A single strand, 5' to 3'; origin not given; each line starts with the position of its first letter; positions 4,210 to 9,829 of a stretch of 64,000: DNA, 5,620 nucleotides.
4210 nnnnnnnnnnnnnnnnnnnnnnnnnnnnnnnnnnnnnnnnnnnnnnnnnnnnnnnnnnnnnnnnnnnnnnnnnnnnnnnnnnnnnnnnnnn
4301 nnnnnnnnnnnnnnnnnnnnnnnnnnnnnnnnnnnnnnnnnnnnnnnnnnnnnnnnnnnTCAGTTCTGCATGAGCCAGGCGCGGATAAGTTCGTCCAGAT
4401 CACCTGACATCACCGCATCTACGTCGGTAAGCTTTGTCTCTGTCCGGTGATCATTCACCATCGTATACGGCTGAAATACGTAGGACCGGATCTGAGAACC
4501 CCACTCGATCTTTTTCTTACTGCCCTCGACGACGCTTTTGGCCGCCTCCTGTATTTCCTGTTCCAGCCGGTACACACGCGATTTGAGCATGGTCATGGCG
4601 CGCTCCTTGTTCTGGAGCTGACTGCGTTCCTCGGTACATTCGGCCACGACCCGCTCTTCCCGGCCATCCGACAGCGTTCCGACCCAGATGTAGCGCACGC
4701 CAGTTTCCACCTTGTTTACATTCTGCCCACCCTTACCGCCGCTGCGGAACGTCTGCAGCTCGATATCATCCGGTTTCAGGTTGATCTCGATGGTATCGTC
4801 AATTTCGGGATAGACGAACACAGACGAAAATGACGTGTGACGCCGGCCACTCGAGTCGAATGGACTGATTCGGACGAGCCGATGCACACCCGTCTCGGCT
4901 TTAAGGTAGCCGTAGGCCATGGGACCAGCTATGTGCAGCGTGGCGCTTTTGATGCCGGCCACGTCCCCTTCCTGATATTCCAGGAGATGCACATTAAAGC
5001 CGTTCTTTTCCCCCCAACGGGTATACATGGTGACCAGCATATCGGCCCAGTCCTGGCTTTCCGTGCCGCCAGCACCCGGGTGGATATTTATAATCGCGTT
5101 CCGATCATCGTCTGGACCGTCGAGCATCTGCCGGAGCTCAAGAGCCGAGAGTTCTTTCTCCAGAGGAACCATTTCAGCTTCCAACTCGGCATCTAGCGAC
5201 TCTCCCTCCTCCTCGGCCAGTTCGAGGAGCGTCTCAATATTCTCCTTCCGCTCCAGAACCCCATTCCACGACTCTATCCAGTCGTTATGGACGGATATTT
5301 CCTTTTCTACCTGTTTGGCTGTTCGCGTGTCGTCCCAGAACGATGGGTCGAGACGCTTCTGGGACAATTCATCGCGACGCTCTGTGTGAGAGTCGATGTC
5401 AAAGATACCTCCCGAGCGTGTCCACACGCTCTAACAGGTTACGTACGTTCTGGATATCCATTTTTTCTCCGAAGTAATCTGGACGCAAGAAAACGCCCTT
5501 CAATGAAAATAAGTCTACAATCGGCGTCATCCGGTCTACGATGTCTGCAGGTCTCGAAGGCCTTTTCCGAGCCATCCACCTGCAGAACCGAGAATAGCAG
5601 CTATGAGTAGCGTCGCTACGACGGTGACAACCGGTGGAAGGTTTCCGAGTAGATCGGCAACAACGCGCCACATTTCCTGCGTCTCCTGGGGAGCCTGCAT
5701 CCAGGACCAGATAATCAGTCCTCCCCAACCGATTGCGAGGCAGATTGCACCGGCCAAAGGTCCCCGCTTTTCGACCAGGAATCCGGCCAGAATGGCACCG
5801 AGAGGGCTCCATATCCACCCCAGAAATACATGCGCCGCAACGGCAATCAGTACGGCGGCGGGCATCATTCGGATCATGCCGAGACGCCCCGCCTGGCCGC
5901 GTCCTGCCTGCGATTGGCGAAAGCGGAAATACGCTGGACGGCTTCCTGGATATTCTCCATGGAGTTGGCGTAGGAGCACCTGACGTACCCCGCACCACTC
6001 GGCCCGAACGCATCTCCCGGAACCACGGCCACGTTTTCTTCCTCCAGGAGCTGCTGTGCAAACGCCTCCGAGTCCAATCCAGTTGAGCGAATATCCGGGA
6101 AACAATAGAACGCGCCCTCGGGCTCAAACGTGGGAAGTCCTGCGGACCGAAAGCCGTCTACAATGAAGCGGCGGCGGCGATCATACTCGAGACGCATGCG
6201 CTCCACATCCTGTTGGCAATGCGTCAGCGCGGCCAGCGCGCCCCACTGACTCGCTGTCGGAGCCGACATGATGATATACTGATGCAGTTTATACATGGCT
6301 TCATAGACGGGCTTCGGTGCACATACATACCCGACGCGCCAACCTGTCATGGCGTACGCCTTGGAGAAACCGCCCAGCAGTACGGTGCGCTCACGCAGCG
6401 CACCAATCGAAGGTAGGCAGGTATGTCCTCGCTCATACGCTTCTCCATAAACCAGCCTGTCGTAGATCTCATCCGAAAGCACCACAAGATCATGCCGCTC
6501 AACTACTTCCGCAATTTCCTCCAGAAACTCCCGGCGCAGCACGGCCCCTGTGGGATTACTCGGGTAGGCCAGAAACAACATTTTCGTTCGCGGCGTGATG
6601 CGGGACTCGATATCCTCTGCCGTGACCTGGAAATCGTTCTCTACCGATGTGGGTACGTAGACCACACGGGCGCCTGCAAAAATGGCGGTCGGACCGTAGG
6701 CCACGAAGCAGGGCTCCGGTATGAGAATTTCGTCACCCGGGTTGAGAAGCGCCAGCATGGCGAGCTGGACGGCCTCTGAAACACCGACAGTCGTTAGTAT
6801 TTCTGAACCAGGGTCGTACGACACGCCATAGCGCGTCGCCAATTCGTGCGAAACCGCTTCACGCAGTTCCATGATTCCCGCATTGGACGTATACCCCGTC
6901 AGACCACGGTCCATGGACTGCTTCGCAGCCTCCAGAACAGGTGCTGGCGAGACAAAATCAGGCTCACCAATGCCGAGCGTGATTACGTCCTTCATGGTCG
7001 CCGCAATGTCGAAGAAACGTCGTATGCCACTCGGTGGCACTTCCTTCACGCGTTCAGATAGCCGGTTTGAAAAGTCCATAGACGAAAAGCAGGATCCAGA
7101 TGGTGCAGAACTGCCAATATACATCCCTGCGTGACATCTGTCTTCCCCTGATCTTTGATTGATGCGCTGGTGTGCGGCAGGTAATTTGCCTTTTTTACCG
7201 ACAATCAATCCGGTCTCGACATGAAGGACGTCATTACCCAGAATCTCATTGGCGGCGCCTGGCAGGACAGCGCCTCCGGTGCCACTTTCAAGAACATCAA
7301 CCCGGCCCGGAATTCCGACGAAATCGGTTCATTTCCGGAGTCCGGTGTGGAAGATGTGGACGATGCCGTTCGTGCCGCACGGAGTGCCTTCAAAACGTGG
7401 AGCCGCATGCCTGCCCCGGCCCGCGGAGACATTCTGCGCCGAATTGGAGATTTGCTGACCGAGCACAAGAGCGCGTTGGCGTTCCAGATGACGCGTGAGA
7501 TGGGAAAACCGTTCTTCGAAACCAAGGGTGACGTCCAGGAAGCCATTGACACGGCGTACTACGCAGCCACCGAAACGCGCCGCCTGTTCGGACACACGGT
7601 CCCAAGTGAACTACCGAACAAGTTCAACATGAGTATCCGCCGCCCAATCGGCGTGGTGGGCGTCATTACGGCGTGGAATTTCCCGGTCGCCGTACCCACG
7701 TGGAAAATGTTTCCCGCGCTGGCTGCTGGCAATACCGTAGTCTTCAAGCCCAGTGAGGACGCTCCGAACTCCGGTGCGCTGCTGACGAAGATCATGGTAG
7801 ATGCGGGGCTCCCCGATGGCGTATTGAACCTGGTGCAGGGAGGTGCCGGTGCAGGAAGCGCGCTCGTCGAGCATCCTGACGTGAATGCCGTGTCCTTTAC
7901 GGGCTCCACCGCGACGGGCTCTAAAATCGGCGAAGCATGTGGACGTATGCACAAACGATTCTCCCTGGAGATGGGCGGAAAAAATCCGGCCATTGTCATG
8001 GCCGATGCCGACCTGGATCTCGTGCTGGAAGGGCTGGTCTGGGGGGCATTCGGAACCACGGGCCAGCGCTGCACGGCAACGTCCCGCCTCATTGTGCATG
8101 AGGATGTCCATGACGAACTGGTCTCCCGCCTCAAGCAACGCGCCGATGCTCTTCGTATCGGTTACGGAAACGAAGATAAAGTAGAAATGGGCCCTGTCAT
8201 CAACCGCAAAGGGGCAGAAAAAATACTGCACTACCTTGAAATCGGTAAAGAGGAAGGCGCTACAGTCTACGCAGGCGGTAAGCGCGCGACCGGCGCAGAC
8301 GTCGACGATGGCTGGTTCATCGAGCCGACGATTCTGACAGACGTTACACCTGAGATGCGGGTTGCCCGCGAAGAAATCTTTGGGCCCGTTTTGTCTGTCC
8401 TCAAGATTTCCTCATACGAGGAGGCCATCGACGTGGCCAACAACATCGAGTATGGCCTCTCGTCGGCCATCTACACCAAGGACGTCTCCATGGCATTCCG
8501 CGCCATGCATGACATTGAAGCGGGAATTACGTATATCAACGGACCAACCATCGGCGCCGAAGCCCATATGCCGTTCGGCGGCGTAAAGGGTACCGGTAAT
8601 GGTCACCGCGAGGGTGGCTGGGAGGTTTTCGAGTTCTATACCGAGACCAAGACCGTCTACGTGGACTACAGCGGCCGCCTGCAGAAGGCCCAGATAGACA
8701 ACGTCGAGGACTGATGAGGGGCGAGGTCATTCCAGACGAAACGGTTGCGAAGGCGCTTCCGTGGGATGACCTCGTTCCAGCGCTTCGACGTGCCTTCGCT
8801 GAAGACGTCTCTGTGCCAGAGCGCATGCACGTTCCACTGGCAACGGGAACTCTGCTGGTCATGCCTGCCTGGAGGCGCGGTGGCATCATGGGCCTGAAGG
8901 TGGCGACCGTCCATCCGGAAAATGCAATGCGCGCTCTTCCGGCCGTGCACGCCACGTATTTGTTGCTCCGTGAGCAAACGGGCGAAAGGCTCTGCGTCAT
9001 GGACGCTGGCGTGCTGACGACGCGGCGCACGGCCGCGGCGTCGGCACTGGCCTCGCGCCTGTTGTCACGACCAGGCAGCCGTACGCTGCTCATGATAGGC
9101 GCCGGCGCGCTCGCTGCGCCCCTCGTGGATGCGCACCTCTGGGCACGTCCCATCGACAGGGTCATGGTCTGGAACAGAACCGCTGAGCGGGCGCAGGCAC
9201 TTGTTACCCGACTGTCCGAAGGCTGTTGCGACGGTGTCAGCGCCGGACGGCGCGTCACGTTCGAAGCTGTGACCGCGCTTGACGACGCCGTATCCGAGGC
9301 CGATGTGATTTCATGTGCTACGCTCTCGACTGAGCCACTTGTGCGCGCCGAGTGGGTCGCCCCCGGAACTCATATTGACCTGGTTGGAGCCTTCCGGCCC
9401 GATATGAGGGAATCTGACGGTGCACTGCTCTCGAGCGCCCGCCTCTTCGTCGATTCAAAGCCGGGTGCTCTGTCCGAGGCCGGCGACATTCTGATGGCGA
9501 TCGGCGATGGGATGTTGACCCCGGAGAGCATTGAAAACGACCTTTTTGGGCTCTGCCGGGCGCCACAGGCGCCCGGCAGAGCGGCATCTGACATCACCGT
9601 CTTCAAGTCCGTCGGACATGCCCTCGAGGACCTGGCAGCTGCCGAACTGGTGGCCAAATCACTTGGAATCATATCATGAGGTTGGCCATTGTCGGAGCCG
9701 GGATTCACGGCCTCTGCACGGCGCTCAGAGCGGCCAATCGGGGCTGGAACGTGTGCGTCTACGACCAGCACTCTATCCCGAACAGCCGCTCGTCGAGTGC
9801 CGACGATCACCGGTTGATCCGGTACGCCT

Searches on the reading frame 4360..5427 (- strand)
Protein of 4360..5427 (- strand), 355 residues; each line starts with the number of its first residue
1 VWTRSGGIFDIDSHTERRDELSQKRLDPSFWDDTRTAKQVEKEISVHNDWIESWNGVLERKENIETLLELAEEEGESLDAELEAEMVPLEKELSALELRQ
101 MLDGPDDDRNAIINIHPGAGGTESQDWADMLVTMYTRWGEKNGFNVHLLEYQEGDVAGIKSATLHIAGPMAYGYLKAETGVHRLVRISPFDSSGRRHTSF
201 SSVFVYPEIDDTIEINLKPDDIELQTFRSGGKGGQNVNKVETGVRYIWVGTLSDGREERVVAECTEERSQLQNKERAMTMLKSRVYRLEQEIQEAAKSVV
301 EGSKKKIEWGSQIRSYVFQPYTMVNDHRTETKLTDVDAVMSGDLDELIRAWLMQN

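Call 79: search_protein_families(library=pfam, proteins=[window:4360-5427:-], max_evalue=0.0001)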
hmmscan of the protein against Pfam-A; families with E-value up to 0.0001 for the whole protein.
window:4360-5427:- (355 aa): 2 families
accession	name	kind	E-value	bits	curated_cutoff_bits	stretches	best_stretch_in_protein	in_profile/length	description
PF03462.23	PCRF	-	4.4e-58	196.7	24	1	16-203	3-194/194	PCRF domain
PF00472.26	RF-1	-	4.1e-33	114.2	35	1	212-328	2-116/116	RF-1 domain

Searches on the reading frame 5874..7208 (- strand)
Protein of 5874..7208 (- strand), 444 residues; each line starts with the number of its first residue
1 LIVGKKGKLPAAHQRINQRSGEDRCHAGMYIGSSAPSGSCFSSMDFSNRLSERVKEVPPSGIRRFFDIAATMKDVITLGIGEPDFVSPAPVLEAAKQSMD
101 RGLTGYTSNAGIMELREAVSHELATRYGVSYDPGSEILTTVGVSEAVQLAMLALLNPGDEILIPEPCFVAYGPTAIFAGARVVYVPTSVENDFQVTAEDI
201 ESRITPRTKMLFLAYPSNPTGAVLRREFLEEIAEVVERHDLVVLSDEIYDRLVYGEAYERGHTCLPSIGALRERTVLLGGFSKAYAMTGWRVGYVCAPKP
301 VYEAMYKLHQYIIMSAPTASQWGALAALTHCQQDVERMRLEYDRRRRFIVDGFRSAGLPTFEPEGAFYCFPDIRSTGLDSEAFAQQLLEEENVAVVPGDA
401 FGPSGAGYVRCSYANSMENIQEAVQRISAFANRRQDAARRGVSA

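Call 79: search_protein_families(library=pfam, proteins=[window:5874-7208:-], max_evalue=0.0001)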
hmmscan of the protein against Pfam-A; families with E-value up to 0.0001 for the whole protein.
window:5874-7208:- (444 aa): 5 families
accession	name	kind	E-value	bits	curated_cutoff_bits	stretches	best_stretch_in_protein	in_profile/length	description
PF00155.27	Aminotran_1_2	-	6.7e-78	262.8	19.7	1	73-427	1-361/361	Aminotransferase class I and II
PF01041.23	DegT_DnrJ_EryC1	-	6.2e-09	36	19.8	1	139-246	44-145/360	DegT/DnrJ/EryC1/StrS aminotransferase family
PF00266.25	Aminotran_5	-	7.9e-07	28.8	21.5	1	134-246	61-175/371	Aminotransferase class-V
PF01053.26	Cys_Met_Meta_PP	-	2.3e-06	26.8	27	1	141-247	75-174/381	Cys/Met metabolism PLP-dependent enzyme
PF01212.27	Beta_elim_lyase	-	6.6e-05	22.8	27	0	144-246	57-168/288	Beta-eliminating lyase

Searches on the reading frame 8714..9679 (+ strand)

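Call 79: search_protein_families(library=pfam, proteins=[window:8714-9679:+], max_evalue=0.0001)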
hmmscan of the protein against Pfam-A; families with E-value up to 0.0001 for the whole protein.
window:8714-9679:+ (321 aa): 2 families
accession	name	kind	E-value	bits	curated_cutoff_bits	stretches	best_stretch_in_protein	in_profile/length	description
PF02423.21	OCD_Mu_crystall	-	3.6e-56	190.9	24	1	19-315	19-308/314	Ornithine cyclodeaminase/mu-crystallin family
PF01488.26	Shikimate_DH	-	2.6e-12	47.4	24.3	1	112-217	2-97/138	Shikimate / quinate 5-dehydrogenase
